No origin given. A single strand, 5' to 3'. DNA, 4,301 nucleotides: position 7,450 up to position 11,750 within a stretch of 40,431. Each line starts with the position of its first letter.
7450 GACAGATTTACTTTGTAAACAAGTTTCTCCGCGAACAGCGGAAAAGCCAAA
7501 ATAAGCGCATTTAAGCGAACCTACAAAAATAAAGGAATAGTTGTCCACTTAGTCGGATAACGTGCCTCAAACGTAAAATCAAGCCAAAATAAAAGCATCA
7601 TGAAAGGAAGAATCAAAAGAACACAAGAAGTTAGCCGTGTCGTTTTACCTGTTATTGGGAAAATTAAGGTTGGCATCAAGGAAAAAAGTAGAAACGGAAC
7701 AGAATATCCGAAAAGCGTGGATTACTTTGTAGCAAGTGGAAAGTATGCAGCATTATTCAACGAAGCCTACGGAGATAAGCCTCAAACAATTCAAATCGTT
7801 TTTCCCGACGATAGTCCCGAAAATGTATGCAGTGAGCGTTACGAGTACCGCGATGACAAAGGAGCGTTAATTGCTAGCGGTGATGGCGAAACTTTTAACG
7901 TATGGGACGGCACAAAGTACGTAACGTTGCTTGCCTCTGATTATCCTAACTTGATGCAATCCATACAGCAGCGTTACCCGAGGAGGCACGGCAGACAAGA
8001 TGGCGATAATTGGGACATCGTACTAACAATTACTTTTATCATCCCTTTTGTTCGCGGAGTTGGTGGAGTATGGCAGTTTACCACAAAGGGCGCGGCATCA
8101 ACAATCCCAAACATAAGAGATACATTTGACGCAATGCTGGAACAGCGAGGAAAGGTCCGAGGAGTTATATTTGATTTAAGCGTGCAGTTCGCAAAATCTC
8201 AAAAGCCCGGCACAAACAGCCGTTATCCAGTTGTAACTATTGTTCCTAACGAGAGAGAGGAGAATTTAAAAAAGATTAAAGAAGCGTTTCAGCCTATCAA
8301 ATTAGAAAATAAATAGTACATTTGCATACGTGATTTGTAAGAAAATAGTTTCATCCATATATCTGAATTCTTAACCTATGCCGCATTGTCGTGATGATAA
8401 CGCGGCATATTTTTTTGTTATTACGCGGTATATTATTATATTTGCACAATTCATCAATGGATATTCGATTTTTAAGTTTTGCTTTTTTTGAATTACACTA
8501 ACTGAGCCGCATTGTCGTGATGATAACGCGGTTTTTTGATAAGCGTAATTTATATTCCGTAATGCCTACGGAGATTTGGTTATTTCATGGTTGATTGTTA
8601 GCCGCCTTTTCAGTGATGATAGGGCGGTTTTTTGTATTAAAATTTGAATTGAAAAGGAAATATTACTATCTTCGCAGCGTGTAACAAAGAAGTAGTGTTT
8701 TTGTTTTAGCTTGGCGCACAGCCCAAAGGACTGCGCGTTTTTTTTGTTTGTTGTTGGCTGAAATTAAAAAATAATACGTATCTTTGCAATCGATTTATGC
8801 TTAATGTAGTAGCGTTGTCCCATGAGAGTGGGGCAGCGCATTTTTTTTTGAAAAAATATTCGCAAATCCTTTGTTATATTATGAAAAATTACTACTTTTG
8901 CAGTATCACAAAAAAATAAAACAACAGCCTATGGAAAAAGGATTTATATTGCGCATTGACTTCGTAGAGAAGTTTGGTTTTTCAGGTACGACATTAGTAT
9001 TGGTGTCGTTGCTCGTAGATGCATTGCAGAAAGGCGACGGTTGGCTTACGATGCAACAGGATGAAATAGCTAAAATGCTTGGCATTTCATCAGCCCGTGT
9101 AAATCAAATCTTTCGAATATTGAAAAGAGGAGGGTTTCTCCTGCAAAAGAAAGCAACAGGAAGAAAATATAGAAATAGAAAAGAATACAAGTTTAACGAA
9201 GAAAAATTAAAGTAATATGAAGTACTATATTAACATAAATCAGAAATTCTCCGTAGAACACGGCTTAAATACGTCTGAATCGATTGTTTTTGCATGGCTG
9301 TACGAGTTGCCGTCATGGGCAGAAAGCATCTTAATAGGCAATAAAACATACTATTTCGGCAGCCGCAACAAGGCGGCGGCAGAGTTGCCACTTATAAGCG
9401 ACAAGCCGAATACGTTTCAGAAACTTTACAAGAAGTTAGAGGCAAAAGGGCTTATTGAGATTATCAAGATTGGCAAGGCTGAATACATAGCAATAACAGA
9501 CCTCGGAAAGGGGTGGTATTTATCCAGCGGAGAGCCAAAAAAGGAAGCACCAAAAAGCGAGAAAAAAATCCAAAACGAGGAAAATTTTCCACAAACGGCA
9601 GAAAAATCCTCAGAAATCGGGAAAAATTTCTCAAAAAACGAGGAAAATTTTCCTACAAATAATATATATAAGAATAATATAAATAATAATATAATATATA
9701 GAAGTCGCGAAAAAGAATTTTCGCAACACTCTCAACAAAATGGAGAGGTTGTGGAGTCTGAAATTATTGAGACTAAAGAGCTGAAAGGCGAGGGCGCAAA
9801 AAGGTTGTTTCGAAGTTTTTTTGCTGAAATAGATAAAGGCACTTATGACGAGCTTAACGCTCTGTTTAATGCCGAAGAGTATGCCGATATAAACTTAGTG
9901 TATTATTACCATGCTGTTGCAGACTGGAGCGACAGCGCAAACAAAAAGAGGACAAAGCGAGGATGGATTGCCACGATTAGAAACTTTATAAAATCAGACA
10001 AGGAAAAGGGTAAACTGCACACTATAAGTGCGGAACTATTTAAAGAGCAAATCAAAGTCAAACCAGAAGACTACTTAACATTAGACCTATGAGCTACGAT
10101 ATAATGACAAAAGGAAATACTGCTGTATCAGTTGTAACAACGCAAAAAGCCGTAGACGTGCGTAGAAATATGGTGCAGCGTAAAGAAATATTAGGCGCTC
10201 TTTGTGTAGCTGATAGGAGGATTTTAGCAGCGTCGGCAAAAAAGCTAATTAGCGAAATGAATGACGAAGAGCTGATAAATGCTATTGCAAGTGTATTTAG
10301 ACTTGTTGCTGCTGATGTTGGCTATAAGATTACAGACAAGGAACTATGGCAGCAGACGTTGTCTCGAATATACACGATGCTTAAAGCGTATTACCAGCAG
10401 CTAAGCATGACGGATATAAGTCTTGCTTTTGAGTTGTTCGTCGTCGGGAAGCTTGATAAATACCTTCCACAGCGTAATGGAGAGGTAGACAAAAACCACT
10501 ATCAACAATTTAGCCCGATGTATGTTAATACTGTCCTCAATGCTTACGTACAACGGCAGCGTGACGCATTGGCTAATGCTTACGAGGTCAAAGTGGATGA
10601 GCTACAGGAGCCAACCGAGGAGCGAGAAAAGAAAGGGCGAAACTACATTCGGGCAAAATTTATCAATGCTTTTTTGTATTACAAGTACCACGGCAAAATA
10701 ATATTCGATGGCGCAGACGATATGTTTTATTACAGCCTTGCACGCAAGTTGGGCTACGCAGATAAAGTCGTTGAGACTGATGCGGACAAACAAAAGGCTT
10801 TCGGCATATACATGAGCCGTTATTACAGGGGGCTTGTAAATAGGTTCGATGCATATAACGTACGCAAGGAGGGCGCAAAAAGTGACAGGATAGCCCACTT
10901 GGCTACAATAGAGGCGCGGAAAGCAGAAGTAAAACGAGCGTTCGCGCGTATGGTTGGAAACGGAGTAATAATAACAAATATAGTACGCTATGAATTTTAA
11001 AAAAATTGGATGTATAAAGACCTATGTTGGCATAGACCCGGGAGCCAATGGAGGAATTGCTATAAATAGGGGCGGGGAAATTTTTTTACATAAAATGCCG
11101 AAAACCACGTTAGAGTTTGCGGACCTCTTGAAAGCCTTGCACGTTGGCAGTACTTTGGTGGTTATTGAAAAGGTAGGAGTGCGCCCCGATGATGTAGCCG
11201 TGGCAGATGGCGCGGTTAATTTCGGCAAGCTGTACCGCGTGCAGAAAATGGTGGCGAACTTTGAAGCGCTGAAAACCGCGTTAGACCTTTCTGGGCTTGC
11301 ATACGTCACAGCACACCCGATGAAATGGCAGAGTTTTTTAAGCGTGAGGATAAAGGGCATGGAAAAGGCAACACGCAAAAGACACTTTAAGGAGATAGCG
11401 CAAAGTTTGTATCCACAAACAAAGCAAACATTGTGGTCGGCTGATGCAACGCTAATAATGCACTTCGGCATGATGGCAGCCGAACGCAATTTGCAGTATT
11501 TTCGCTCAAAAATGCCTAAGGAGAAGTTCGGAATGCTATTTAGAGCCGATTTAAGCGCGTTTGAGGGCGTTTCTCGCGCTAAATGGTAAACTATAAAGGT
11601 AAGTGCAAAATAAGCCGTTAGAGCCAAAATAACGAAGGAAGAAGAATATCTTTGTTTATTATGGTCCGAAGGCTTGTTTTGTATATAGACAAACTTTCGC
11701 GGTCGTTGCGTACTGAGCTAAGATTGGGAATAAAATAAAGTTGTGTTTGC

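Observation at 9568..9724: Iteron / AT-rich / palindrome module inside the putative initiator gene, duplicated 6 kb upstream in non-coding DNA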

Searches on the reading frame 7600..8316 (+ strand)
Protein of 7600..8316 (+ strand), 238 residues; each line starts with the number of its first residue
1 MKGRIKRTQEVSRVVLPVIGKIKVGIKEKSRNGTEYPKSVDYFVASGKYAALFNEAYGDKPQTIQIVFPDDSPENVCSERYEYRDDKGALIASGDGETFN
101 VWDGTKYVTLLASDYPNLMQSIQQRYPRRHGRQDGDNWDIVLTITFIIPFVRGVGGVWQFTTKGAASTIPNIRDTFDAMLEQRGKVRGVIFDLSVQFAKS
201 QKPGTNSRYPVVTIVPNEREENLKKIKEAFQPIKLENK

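Call 7: search_protein_families(library=pfam, proteins=[window:7600-8316:+], max_evalue=0.01)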
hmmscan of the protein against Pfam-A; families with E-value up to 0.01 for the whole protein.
window:7600-8316:+ (238 aa): 1 family
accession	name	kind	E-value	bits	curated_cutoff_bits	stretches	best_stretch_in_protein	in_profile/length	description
PF18897.5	Gp3-like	-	4.1e-36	125.1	23.6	1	19-216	1-190/191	Recombination directionality factor-like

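Call 8: search_protein_families(library=phrogs, proteins=[window:7600-8316:+], max_evalue=0.001)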
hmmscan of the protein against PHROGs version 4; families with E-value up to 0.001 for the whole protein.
window:7600-8316:+ (238 aa): 0 families

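Call 56: search_protein_families(library=ncbifam, proteins=[window:7600-8316:+], max_evalue=0.1)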
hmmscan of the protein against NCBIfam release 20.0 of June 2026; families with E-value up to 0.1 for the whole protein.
window:7600-8316:+ (238 aa): 0 families

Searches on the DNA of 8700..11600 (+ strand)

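Call 10: search_dna_similar(query=window:8700-11600:+, collection=phages, mode=distant)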
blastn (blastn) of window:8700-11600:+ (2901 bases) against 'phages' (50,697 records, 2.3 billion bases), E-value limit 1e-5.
Records with a match: 1; places in all: 1; records where one place covers at least 80% of the query: 1.
Best place of each record, by identity: 80-90% 1.
By first word of the organism name: Bacteriophage 1.
By host as written in the record: - 1.
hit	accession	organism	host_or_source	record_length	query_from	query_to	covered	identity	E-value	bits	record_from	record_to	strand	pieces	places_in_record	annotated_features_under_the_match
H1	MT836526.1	Bacteriophage sp.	human fecal samples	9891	1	2900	100%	85.4%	0e+0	3299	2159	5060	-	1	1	record has no annotation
